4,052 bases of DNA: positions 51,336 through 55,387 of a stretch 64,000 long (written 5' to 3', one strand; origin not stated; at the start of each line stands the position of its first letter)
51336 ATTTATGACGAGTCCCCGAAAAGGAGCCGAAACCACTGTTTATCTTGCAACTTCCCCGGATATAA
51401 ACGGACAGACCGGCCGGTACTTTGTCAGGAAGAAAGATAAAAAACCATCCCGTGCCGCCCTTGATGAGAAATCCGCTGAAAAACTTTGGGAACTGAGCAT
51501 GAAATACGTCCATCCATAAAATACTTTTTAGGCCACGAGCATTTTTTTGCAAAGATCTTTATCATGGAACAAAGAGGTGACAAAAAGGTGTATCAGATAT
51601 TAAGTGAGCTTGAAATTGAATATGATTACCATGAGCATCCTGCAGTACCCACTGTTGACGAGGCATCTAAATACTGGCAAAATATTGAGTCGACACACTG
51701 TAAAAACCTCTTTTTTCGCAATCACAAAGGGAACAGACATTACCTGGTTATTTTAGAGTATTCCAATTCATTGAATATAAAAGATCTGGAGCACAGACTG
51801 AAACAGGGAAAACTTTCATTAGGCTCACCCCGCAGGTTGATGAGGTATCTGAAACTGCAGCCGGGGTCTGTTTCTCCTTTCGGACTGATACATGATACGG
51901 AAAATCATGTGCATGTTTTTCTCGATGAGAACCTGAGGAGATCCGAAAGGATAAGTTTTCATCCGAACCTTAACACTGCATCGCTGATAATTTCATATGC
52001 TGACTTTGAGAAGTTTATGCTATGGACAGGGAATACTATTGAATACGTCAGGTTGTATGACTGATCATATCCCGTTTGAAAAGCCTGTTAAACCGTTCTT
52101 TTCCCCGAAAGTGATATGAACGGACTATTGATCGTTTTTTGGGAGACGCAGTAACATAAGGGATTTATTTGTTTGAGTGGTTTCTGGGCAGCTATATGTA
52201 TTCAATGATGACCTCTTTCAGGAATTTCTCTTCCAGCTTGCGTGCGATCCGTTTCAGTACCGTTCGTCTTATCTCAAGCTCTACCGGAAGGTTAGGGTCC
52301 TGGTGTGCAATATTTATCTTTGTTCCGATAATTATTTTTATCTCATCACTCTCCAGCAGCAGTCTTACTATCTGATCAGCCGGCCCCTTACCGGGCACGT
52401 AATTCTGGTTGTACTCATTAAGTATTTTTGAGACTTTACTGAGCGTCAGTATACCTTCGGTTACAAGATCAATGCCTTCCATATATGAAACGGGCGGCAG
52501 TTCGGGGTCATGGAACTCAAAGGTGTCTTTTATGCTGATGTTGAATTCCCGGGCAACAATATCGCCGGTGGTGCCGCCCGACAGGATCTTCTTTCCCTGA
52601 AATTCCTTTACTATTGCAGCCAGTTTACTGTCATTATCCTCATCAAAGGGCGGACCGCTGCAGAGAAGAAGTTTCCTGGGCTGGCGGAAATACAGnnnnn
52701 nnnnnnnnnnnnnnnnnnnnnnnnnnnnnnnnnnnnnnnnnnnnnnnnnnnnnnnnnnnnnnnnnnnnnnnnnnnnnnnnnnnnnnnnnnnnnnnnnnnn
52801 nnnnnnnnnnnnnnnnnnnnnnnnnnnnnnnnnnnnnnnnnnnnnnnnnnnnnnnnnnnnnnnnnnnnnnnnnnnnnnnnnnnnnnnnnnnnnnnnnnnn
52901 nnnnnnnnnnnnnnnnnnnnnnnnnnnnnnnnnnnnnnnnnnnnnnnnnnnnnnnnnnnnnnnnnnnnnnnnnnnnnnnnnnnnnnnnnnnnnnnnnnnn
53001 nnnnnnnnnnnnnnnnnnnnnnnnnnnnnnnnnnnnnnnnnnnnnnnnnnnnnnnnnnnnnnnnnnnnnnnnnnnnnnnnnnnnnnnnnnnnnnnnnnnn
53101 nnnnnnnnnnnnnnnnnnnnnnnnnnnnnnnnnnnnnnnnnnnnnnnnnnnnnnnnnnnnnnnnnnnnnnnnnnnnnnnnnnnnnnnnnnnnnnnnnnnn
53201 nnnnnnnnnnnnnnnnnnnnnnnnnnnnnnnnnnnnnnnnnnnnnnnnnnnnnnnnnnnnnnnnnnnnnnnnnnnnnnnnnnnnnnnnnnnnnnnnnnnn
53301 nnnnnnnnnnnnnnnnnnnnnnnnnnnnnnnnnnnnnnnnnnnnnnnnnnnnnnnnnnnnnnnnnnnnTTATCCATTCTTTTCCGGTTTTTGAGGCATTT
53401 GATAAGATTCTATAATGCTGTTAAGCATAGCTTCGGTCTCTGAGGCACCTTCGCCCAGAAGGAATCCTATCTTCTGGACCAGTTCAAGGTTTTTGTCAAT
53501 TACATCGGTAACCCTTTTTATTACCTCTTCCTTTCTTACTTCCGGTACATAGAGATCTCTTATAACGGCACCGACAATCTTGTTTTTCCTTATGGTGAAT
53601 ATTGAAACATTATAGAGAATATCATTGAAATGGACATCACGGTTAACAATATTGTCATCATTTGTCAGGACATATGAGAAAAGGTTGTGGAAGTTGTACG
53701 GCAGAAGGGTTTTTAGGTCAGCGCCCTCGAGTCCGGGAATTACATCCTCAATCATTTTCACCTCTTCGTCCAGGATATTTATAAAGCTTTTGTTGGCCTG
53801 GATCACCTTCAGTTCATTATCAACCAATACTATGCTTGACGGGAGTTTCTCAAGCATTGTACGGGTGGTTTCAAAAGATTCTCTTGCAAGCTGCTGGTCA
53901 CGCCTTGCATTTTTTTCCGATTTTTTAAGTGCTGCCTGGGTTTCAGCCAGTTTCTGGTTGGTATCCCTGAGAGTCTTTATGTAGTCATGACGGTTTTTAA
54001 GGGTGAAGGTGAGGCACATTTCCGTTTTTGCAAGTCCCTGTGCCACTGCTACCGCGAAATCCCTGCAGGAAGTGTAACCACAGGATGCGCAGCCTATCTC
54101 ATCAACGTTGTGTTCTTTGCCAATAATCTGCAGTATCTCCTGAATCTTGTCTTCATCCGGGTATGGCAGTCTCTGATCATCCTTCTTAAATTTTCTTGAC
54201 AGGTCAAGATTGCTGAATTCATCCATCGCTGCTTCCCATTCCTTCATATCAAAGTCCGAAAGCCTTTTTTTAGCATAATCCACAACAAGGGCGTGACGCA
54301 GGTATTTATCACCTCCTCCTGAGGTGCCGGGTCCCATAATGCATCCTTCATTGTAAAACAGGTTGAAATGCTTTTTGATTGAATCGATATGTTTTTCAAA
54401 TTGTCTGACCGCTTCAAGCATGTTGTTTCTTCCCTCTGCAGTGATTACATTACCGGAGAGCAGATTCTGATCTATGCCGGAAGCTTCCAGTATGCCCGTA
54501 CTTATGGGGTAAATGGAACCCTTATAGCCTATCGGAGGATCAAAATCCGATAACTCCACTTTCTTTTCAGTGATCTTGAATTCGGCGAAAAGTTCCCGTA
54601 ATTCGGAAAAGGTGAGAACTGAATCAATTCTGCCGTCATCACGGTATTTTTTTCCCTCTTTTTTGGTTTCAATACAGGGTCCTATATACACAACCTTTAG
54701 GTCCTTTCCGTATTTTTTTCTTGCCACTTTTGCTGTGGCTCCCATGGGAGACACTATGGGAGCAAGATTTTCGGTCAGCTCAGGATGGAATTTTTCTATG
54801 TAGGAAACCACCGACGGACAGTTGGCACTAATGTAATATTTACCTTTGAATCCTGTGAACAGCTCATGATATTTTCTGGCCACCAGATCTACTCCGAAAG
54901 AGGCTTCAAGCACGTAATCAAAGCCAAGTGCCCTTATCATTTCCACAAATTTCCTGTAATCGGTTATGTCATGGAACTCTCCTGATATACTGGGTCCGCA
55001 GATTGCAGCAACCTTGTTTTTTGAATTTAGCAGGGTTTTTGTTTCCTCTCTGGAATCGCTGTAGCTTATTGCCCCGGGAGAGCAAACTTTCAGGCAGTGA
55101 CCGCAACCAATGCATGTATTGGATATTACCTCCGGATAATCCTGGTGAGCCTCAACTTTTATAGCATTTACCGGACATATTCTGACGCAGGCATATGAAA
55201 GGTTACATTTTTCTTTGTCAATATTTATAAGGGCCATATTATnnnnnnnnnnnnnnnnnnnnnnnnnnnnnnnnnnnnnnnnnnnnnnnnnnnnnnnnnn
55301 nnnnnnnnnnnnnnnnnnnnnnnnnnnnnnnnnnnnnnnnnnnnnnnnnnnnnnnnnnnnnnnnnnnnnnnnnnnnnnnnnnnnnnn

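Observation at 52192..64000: Two different hydrogenase-like sensor arms plus Rex wrapped around one trimeric HydABC hydrogenase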

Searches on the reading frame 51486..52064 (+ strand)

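Call 12: search_protein_families(library=pfam, proteins=[window:51486-52064:+], max_evalue=0.001)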
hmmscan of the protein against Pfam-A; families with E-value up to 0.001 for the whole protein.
window:51486-52064:+ (192 aa): 1 family
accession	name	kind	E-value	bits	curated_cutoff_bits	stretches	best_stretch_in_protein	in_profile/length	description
PF04073.20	tRNA_edit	-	2.3e-27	95.9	25.5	1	51-177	1-123/123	Aminoacyl-tRNA editing domain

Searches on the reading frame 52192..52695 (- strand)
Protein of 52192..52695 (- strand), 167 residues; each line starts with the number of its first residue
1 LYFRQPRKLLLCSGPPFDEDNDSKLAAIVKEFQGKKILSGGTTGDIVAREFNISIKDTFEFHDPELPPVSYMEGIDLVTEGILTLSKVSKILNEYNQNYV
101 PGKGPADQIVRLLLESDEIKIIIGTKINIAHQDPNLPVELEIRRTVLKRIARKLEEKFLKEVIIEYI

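Call 72: search_protein_representatives(protein=window:52192-52695:-)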
Query: 167 residues. Proteins with E-value up to 0.001 (for the whole library): 863; up to 1e-10: 459; up to 1e-30: 96. The best 150 are listed.
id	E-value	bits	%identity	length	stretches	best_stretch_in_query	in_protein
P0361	1.1e-63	230.3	63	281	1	1-167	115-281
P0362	1.6e-63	229.8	63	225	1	1-167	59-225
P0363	1.6e-56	207.0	66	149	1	20-167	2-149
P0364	8.0e-56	204.7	58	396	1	1-167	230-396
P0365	8.9e-54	198.1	58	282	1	1-167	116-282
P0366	5.8e-53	195.4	56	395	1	1-167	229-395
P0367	1.1e-52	194.5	56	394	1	1-167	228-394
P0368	4.0e-52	192.7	63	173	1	23-167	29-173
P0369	6.2e-50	185.6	51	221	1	1-167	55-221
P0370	4.5e-49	182.8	54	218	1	1-165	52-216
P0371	1.7e-48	180.9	53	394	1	1-167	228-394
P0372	1.9e-47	177.5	55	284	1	1-167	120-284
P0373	4.4e-47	176.3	52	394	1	1-167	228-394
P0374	3.2e-46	173.5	52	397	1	1-166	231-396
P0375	1.6e-45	171.3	50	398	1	1-167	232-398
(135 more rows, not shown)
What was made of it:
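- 52192..53376 (-): PP2C/SpoIIE-family Ser/Thr phosphatase (aa 1-230) fused to a conserved, unannotated alpha/beta C-terminal domain of about 165 aa. It is almost always found fused behind a PP2C domain: 863 cluster representatives at 50% identity match it (call 72).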

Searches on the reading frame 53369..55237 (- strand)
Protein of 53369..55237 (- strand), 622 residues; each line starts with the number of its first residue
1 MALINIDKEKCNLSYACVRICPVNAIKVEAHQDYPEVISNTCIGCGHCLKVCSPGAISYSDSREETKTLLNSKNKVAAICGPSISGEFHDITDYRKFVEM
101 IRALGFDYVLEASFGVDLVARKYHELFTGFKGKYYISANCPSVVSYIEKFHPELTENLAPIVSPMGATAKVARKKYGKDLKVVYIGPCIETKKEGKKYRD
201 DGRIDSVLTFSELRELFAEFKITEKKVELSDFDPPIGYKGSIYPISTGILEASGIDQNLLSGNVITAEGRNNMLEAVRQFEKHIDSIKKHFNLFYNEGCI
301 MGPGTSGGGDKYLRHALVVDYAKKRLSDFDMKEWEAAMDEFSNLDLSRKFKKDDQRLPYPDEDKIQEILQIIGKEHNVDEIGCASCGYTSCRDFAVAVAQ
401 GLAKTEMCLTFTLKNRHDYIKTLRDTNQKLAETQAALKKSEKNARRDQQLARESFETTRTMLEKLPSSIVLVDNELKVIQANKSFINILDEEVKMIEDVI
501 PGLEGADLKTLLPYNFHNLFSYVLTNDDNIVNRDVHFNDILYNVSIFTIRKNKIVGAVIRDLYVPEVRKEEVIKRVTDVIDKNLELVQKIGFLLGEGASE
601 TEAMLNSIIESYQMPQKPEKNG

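Call 3: search_protein_families(library=pfam, proteins=[window:53369-55237:-], max_evalue=0.01)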
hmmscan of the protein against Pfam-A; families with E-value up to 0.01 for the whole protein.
window:53369-55237:- (622 aa): 11 families
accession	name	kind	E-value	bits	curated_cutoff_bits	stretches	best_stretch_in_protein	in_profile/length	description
PF02906.19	Fe_hyd_lg_C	-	5.4e-40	138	22.1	1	75-303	2-245/245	Iron only hydrogenase large subunit, C-terminal domain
PF12838.12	Fer4_7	-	3.2e-08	34.3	27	2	10-56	1-52/52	4Fe-4S dicluster domain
PF12837.12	Fer4_6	-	1e-07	32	25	2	4-26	2-24/24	4Fe-4S binding domain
PF25160.1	LdpA_Fe-S-bd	-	1.4e-07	31.6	27.6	1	16-59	8-45/49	LdpA Fe-S cluster-binding domain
PF13237.11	Fer4_10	-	3.1e-07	30.7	25.5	1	4-52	2-52/53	4Fe-4S dicluster domain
PF04060.18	FeS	-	3.6e-07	30.2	23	1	383-408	6-31/33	Putative Fe-S cluster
PF00037.32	Fer4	-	3.8e-06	26.9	21.1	2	5-27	2-24/24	4Fe-4S binding domain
PF14697.11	Fer4_21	-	1.7e-05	25.3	35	1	6-53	3-52/59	4Fe-4S dicluster domain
PF12797.12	Fer4_2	-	0.00013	22.2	24.5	1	34-53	2-21/22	4Fe-4S binding domain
PF13187.11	Fer4_9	-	0.00023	21.5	27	1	11-57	2-52/52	4Fe-4S dicluster domain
PF13188.13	PAS_8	-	0.0011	19.2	21.8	1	458-502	3-49/65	PAS domain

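Call 26: find_homologous_proteins(query=window:53369-55237:-, max_evalue=1e-10)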
Query window:53369-55237:- (622 aa): 2604 proteins with E <= 1e-10 among 8000 candidates; the best 120 are listed.
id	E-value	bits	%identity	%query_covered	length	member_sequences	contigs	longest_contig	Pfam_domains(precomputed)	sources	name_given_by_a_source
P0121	0.0e+0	1410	100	100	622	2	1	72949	PF14697.12,PF02906.20,PF04060.19,PF12837.13,PF00037.33,PF12838.13,PF25160.2,PF13237.12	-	-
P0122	0.0e+0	1275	89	100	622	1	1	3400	PF02906.20,PF04060.19,PF12837.13,PF00037.33,PF12838.13,PF25160.2,PF13237.12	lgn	-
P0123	0.0e+0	1274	89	100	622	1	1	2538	PF02906.20,PF04060.19,PF12837.13,PF00037.33,PF12838.13,PF25160.2,PF13237.12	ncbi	-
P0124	0.0e+0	1270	89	100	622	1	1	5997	PF02906.20,PF04060.19,PF12837.13,PF00037.33,PF12838.13,PF25160.2,PF13237.12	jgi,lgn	-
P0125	0.0e+0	1270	88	100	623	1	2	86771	PF14697.12,PF02906.20,PF04060.19,PF12837.13,PF00037.33,PF12838.13,PF25160.2,PF13237.12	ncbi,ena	-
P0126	0.0e+0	1269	88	100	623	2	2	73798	PF02906.20,PF04060.19,PF12837.13,PF12838.13,PF25160.2,PF13237.12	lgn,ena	-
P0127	0.0e+0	1265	88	100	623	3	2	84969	PF14697.12,PF02906.20,PF04060.19,PF12837.13,PF00037.33,PF12838.13,PF25160.2,PF13237.12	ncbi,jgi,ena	-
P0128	0.0e+0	1260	88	100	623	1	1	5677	PF14697.12,PF02906.20,PF12797.13,PF04060.19,PF12837.13,PF00037.33,PF12838.13,PF25160.2,PF13237.12,PF13187.12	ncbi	-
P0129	0.0e+0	1254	87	100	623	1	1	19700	PF14697.12,PF02906.20,PF04060.19,PF12837.13,PF12838.13,PF25160.2,PF13237.12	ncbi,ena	-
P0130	0.0e+0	1254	88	100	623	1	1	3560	PF02906.20,PF04060.19,PF12837.13,PF12838.13,PF25160.2,PF13237.12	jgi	jgi:Na+-translocating ferredoxin:NAD+ oxidoreductase RNF subunit RnfB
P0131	0.0e+0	1254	88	100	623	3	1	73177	PF02906.20,PF04060.19,PF12837.13,PF12838.13,PF25160.2,PF13237.12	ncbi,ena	-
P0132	0.0e+0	1248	87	100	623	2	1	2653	PF14697.12,PF02906.20,PF04060.19,PF12837.13,PF00037.33,PF12838.13,PF25160.2,PF13237.12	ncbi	-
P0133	0.0e+0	1248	88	100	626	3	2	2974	PF02906.20,PF04060.19,PF12837.13,PF12838.13,PF25160.2,PF13237.12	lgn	-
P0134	0.0e+0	1247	87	100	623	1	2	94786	PF14697.12,PF02906.20,PF04060.19,PF12837.13,PF00037.33,PF12838.13,PF25160.2,PF13237.12,PF13187.12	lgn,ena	-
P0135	0.0e+0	1246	87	100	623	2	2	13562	PF14697.12,PF02906.20,PF04060.19,PF12837.13,PF12838.13,PF25160.2,PF13237.12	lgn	-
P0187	9.7e-267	904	63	99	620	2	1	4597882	PF14697.12,PF02906.20,PF12797.13,PF04060.19,PF12837.13,PF00037.33,PF13484.12,PF12838.13,PF25160.2,PF13237.12,PF13187.12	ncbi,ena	-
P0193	1.1e-265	901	63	99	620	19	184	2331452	PF14697.12,PF02906.20,PF12797.13,PF04060.19,PF12837.13,PF00037.33,PF12838.13,PF13237.12,PF13187.12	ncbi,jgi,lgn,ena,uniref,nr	ncbi:Electron transport complex subunit RsxB [bioreactor metagenome]|jgi:Na+-translocating ferredoxi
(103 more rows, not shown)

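Call 30: search_protein_families(library=ncbifam, proteins=[window:53369-55237:-], max_evalue=0.01)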
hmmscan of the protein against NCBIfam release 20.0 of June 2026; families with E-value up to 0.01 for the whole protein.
window:53369-55237:- (622 aa): 67 families (the best 25 are shown)
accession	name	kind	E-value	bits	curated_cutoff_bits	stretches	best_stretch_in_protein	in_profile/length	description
TIGR04105.1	FeFe_hydrog_B1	subfamily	1e-48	166.2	450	1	15-305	164-458/462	monomeric [FeFe] hydrogenase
TIGR02512.1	FeFe_hydrog_A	subfamily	1e-27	97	405.95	1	4-253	2-289/375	[FeFe] hydrogenase, group A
NF040763.1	FeFe_hydrog_A6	exception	1.8e-24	86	765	1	36-253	184-427/571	NADH-dependent [FeFe] hydrogenase, group A6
NF040762.1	Hydr_FeFe_Clost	exception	6.3e-18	64.7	900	1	40-253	187-426/572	ferredoxin hydrogenase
TIGR01944.1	rnfB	subfamily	4.1e-12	46.1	68.7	1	4-76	108-179/190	RnfABCDGE type electron transport complex subunit B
NF041836.1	rnfB_Methano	equivalog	2.1e-08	33.9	445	1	14-78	146-212/265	Rnf electron transport complex subunit RnfB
NF003475.0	PRK05113.1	equivalog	2.9e-08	33.8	203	1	5-68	109-171/190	electron transport complex subunit RsxB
NF005505.0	PRK07118.1-4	equivalog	2.9e-08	33.5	378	1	14-79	146-213/265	Fe-S cluster domain-containing protein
NF045992.1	CircClkLdpA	equivalog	3e-08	33.1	450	1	13-70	109-165/360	circadian clock protein LdpA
NF005503.0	PRK07118.1-2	equivalog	6e-08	32.3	252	1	16-78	145-205/292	RnfABCDGE type electron transport complex subunit B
NF004541.0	PRK05888.2-2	equivalog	1.8e-07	31.2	217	1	3-63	55-117/168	NADH-quinone oxidoreductase subunit NuoI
NF005415.0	PRK06991.1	equivalog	2.6e-07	30.6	281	2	3-57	79-132/284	electron transport complex subunit RsxB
TIGR02700.1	flavo_MJ0208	hypoth_equivalog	2.8e-07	30.1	251.35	1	5-58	144-195/234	dihydromethanopterin reductase (acceptor)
NF007013.0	PRK09477.1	equivalog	2.8e-07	29.9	234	1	6-62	221-279/286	quinol dehydrogenase ferredoxin subunit NapH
TIGR02163.1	napH_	subfamily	3.6e-07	30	213.05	1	6-59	198-253/255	NapH/MauN family ferredoxin-type protein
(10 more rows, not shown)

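Call 80: find_encoding_contigs(protein=P0187, flank=10000, max_places=2)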
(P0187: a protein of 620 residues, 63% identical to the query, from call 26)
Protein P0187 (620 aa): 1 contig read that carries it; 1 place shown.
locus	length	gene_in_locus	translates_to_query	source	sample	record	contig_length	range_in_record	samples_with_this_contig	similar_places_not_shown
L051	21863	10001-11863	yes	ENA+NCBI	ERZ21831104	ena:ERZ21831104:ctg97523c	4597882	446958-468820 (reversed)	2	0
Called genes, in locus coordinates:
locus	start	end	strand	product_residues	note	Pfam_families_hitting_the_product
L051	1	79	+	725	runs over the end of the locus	PF07715:Plug, PF00593:TonB_dep_Rec_b-barrel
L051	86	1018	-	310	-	PF06574:FAD_syn, PF01467:CTP_transf_like (weak), PF01687:Flavokinase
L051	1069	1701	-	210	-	PF06971:Put_DNA-bind_N, PF01408:GFO_IDH_MocA (weak), PF02629:CoA_binding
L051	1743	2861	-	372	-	PF00072:Response_reg, PF00512:HisKA, PF13581:HATPase_c_2 (faint), PF02518:HATPase_c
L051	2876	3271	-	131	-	PF00072:Response_reg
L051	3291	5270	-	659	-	PF13187:Fer4_9 (weak), PF13237:Fer4_10 (weak), PF02906:Fe_hyd_lg_C, PF04060:FeS, PF00512:HisKA, PF02518:HATPase_c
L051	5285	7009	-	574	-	PF13510:Fer2_4, PF10588:NADH-G_4Fe-4S_3, PF13183:Fer4_8, PF13237:Fer4_10, PF22117:Fer4_Nqo3, PF12838:Fer4_7, PF02906:Fe_hyd_lg_C, PF02256:Fe_hyd_SSU, +6 more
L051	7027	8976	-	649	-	PF01512:Complex1_51K, PF22461:SLBB_2 (faint), PF10589:NADH_4Fe-4S, PF00037:Fer4 (weak), PF12837:Fer4_6 (weak), PF13187:Fer4_9 (weak), PF13237:Fer4_10 (weak), PF14697:Fer4_21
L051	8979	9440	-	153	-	PF01257:2Fe-2S_thioredx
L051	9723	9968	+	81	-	PF01257:2Fe-2S_thioredx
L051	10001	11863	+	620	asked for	PF12838:Fer4_7, PF13187:Fer4_9 (weak), PF13237:Fer4_10, PF14697:Fer4_21 (weak), PF25160:LdpA_Fe-S-bd, PF00037:Fer4, PF02906:Fe_hyd_lg_C, PF04060:FeS, +3 more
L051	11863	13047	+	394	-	PF07228:SpoIIE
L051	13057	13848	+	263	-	PF11345:DUF3147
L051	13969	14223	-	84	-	-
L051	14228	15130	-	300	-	PF00850:Hist_deacetyl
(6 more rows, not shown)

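Call 81: find_encoding_contigs(protein=P0193, flank=10000, max_places=2)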
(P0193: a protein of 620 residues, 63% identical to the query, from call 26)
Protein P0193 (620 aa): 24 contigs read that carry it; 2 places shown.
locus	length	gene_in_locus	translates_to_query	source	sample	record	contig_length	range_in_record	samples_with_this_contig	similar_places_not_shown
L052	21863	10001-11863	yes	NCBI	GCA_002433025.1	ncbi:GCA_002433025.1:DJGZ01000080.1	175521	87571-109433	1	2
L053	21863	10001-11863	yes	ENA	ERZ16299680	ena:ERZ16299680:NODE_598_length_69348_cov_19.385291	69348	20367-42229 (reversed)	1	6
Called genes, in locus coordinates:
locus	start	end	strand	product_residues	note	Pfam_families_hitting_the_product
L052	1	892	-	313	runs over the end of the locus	PF06574:FAD_syn, PF01687:Flavokinase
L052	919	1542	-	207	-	PF06971:Put_DNA-bind_N, PF01408:GFO_IDH_MocA, PF02629:CoA_binding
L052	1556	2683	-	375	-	PF00072:Response_reg, PF00512:HisKA, PF13581:HATPase_c_2 (weak), PF02518:HATPase_c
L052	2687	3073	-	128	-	PF00072:Response_reg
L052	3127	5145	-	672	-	PF12838:Fer4_7 (weak), PF13187:Fer4_9 (weak), PF13237:Fer4_10, PF02906:Fe_hyd_lg_C, PF04060:FeS, PF00512:HisKA, PF02518:HATPase_c, PF14501:HATPase_c_5, +3 more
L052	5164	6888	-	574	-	PF00111:Fer2, PF13510:Fer2_4, PF10588:NADH-G_4Fe-4S_3, PF13237:Fer4_10, PF22117:Fer4_Nqo3, PF12838:Fer4_7, PF02906:Fe_hyd_lg_C, PF02256:Fe_hyd_SSU, +4 more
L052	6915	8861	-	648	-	PF01512:Complex1_51K, PF12838:Fer4_7 (faint), PF10589:NADH_4Fe-4S, PF00037:Fer4 (weak), PF13187:Fer4_9 (weak), PF13237:Fer4_10 (weak), PF14697:Fer4_21, PF00037:Fer4 (weak), +2 more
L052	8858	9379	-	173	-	PF01257:2Fe-2S_thioredx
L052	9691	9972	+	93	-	PF01257:2Fe-2S_thioredx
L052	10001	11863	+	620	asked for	PF00037:Fer4 (weak), PF12838:Fer4_7, PF13187:Fer4_9 (weak), PF13237:Fer4_10, PF14697:Fer4_21 (weak), PF12837:Fer4_6 (weak), PF02906:Fe_hyd_lg_C, PF04060:FeS, +1 more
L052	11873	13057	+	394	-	PF07228:SpoIIE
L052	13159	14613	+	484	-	PF09852:DUF2079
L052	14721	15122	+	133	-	PF02566:OsmC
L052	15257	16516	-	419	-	PF03721:UDPG_MGDP_dh_N, PF00984:UDPG_MGDP_dh, PF03720:UDPG_MGDP_dh_C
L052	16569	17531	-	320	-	PF01408:GFO_IDH_MocA, PF02894:GFO_IDH_MocA_C, PF22725:GFO_IDH_MocA_C3 (weak)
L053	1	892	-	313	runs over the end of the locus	PF06574:FAD_syn, PF01687:Flavokinase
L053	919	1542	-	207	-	PF06971:Put_DNA-bind_N, PF01408:GFO_IDH_MocA, PF02629:CoA_binding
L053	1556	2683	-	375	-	PF00072:Response_reg, PF00512:HisKA, PF13581:HATPase_c_2 (weak), PF02518:HATPase_c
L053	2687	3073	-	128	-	PF00072:Response_reg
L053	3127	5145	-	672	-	PF12838:Fer4_7 (weak), PF13187:Fer4_9 (weak), PF13237:Fer4_10, PF02906:Fe_hyd_lg_C, PF04060:FeS, PF00512:HisKA, PF02518:HATPase_c, PF14501:HATPase_c_5, +3 more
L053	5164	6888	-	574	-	PF00111:Fer2, PF13510:Fer2_4, PF10588:NADH-G_4Fe-4S_3, PF13237:Fer4_10, PF22117:Fer4_Nqo3, PF12838:Fer4_7, PF02906:Fe_hyd_lg_C, PF02256:Fe_hyd_SSU, +4 more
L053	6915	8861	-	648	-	PF01512:Complex1_51K, PF12838:Fer4_7 (faint), PF10589:NADH_4Fe-4S, PF00037:Fer4 (weak), PF13187:Fer4_9 (weak), PF13237:Fer4_10 (weak), PF14697:Fer4_21, PF00037:Fer4 (weak), +2 more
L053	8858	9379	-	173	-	PF01257:2Fe-2S_thioredx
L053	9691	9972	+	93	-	PF01257:2Fe-2S_thioredx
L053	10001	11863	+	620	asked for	PF00037:Fer4 (weak), PF12838:Fer4_7, PF13187:Fer4_9 (weak), PF13237:Fer4_10, PF14697:Fer4_21 (weak), PF12837:Fer4_6 (weak), PF02906:Fe_hyd_lg_C, PF04060:FeS, +1 more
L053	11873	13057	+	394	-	PF07228:SpoIIE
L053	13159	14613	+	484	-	PF09852:DUF2079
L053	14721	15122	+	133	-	PF02566:OsmC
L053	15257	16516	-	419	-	PF03721:UDPG_MGDP_dh_N, PF00984:UDPG_MGDP_dh, PF03720:UDPG_MGDP_dh_C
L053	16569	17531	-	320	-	PF01408:GFO_IDH_MocA, PF02894:GFO_IDH_MocA_C, PF22725:GFO_IDH_MocA_C3 (weak)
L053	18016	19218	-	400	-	PF00155:Aminotran_1_2, PF01053:Cys_Met_Meta_PP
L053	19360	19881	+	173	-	PF25589:DUF7935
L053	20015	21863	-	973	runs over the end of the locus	PF13620:CarboxypepD_reg, PF13715:CarbopepD_reg_2 (weak), PF00801:PKD, PF18911:PKD_4, PF13620:CarboxypepD_reg, PF00801:PKD, PF18911:PKD_4, PF18962:Por_Secre_tail, +1 more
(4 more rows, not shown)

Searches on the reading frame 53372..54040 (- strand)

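Call 45: search_protein_families(library=pfam, proteins=[window:53372-54040:-], max_evalue=10)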
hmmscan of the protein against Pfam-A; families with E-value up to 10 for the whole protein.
window:53372-54040:- (223 aa): 4 families
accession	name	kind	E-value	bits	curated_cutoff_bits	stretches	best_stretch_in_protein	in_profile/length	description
PF13188.13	PAS_8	-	0.0003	21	21.8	1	59-103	3-49/65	PAS domain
PF13525.12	YfiO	-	0.081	13.1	25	1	35-84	89-138/203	Outer membrane lipoprotein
PF13426.13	PAS_9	-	0.083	13.6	27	1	67-162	1-100/103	PAS domain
PF12860.13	PAS_7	-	0.11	13.1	27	1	63-98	1-36/115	PAS fold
